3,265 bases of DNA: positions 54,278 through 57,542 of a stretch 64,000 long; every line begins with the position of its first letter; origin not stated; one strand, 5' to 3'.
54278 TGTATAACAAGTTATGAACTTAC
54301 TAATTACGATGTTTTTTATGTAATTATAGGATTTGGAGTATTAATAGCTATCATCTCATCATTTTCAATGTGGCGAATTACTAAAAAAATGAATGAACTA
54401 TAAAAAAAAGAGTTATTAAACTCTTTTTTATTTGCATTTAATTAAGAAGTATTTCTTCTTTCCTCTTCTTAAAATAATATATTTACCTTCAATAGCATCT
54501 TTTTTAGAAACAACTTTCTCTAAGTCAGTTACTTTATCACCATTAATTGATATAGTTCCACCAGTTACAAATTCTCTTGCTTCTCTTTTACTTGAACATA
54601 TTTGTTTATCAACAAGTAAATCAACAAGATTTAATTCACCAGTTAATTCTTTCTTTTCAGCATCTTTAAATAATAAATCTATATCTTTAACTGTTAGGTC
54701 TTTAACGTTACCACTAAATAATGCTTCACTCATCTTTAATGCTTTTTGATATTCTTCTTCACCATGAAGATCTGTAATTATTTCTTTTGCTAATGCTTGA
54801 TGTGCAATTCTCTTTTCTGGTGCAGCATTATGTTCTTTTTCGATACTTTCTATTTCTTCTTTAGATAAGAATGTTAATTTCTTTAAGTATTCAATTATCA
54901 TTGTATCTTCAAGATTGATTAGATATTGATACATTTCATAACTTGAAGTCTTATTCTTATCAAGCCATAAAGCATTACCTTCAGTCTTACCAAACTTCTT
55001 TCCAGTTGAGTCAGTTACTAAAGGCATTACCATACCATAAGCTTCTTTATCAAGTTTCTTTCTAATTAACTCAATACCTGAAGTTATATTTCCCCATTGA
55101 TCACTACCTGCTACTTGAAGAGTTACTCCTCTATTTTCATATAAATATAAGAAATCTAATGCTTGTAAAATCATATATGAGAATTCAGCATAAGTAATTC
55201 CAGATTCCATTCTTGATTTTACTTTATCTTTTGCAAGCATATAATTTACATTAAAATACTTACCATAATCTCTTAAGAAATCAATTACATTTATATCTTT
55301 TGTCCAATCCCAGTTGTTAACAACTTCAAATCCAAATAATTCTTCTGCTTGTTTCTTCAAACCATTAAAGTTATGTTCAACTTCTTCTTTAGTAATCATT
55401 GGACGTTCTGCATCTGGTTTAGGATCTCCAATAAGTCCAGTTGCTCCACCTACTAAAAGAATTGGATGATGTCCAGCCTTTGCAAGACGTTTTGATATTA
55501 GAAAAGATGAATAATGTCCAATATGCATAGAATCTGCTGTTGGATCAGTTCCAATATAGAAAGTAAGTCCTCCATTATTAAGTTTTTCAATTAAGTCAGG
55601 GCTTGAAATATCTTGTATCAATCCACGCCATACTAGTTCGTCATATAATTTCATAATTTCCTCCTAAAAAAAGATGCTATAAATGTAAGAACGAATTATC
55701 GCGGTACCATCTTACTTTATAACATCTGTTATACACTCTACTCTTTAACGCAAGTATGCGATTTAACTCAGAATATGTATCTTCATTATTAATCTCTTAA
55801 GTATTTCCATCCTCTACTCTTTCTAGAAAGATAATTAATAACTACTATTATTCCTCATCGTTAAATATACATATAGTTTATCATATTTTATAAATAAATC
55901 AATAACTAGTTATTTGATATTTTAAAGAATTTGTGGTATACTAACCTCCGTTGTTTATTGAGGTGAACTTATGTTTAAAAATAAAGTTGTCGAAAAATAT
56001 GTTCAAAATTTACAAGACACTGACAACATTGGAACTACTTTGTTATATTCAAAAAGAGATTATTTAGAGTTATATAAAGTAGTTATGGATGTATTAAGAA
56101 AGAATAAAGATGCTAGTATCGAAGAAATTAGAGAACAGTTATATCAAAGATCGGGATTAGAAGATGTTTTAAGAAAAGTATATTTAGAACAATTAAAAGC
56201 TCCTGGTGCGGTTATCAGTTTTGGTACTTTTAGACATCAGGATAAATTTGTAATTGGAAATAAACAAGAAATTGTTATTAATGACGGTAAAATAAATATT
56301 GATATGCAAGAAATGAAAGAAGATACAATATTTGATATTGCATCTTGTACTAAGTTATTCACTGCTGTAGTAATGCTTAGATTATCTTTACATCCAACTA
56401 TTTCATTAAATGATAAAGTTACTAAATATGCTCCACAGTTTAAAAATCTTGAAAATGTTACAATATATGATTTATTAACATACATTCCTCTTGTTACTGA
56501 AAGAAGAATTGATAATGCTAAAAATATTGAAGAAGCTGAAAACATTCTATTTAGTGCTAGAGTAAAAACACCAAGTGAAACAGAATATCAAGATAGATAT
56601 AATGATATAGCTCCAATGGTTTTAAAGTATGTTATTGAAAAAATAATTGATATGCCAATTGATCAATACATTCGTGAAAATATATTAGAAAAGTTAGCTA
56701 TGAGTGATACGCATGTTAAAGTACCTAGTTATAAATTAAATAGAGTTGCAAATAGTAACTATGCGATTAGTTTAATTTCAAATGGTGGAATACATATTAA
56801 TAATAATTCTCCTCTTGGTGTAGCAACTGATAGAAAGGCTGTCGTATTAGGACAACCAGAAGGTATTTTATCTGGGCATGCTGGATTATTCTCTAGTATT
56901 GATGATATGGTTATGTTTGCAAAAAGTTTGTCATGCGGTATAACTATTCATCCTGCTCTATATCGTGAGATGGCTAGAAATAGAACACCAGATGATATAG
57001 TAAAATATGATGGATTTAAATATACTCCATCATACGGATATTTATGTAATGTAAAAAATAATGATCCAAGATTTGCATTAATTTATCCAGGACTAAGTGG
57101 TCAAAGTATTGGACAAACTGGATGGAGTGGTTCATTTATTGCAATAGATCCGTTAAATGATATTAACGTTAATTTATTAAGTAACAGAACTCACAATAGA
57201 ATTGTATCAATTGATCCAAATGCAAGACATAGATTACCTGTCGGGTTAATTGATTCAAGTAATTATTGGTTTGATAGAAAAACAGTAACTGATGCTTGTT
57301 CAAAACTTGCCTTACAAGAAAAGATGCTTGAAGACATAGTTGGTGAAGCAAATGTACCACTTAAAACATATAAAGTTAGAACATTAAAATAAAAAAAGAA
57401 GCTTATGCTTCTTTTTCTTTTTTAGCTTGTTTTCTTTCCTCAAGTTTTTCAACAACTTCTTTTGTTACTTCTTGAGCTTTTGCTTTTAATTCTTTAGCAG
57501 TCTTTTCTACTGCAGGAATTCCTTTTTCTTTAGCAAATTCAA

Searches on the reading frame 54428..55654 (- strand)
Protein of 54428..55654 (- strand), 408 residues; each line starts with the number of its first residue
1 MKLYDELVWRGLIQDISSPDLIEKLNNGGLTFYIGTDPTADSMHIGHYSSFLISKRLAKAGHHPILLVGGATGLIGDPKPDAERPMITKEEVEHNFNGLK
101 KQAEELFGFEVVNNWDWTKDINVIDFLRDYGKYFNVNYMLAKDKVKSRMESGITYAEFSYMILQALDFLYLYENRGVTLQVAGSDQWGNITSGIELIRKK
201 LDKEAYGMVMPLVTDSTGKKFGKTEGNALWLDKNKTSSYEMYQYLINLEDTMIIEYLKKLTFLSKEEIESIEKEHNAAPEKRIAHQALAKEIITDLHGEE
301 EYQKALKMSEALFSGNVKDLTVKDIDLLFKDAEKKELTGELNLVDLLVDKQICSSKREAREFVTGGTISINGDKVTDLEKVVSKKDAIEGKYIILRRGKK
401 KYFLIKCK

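Call 10: search_protein_families(library=pfam, proteins=[window:54428-55654:-], max_evalue=0.001)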
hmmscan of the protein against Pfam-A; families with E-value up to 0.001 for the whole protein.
window:54428-55654:- (408 aa): 3 families
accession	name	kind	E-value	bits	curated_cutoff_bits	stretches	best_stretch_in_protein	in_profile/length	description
PF00579.31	tRNA-synt_1b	-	9.1e-72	242.3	21.1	1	27-313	3-291/292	tRNA synthetases class I (W and Y)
PF22421.1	SYY_C-terminal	-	3.1e-29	101.1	27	1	324-405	1-83/83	Tyrosine--tRNA ligase SYY-like C-terminal domain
PF01479.30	S4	-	5.2e-07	29.7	22.8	1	343-388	3-48/48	S4 domain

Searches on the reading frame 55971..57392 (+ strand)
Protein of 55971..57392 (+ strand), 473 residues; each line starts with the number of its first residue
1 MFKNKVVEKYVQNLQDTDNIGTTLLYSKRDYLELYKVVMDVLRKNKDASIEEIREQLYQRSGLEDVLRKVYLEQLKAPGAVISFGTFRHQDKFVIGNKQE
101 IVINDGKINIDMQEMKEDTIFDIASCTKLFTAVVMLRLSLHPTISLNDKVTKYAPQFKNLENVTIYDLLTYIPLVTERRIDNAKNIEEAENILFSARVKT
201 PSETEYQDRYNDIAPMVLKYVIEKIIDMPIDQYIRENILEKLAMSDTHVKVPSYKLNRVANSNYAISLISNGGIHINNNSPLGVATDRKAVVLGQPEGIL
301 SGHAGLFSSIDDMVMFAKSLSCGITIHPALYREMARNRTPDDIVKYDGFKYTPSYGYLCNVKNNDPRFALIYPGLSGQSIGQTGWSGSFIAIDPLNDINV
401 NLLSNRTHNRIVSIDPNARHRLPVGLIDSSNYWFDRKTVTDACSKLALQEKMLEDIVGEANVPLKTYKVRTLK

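Call 10: search_protein_families(library=pfam, proteins=[window:55971-57392:+], max_evalue=0.001)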
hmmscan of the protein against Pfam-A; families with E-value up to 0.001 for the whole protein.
window:55971-57392:+ (473 aa): 1 family
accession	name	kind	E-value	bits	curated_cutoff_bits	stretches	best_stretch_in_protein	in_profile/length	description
PF00144.29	Beta-lactamase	-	1.8e-35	123.1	27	1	101-409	20-313/329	Beta-lactamase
